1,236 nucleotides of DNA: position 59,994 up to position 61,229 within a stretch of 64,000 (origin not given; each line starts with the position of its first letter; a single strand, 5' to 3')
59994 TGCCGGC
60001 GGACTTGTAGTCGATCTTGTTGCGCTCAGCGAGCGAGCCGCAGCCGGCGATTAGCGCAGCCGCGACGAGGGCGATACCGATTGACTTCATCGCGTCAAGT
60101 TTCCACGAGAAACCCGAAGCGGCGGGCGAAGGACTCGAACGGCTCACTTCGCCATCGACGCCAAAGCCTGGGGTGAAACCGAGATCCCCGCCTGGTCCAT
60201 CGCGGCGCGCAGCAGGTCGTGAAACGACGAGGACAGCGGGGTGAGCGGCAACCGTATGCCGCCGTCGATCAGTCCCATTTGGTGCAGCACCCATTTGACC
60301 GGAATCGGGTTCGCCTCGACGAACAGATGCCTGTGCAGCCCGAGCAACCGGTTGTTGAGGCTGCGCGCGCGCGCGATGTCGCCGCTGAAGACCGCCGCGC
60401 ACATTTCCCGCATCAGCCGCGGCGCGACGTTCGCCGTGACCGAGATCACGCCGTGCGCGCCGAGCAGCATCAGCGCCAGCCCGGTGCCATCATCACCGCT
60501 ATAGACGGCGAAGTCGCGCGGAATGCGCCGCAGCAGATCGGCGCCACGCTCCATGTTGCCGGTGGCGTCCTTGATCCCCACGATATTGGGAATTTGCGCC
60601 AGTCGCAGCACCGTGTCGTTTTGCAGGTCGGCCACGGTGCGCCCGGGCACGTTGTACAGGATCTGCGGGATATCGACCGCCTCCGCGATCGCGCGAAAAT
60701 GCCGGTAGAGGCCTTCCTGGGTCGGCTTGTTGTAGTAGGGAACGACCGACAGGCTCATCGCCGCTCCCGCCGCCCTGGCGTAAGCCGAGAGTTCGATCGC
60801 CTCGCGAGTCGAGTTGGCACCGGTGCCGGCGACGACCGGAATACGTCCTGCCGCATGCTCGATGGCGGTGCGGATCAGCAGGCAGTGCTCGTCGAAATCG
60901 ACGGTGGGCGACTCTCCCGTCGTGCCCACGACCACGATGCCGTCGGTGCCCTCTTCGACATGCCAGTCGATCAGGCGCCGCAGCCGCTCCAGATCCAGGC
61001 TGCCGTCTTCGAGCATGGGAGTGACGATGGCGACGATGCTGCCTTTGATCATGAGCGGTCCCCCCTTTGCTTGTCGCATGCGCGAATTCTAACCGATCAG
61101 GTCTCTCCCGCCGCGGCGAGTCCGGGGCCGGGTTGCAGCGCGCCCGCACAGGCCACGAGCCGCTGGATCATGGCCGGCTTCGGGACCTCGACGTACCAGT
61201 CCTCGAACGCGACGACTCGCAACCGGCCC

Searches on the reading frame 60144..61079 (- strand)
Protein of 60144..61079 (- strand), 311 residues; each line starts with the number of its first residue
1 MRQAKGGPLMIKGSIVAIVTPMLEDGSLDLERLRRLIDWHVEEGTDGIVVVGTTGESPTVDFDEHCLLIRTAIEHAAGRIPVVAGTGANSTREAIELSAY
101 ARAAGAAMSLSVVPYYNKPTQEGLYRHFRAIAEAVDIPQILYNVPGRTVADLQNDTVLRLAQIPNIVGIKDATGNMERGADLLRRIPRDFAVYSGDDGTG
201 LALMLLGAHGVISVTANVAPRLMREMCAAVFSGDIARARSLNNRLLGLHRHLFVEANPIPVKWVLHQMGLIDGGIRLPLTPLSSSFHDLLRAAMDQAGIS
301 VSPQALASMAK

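Call 22: search_protein_families(library=pfam, proteins=[window:60144-61079:-], max_evalue=0.00001)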
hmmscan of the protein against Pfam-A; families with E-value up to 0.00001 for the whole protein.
window:60144-61079:- (311 aa): 1 family
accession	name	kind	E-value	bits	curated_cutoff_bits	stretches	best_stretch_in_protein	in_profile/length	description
PF00701.28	DHDPS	-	5.3e-105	350.7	22.1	1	11-296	2-288/289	Dihydrodipicolinate synthetase family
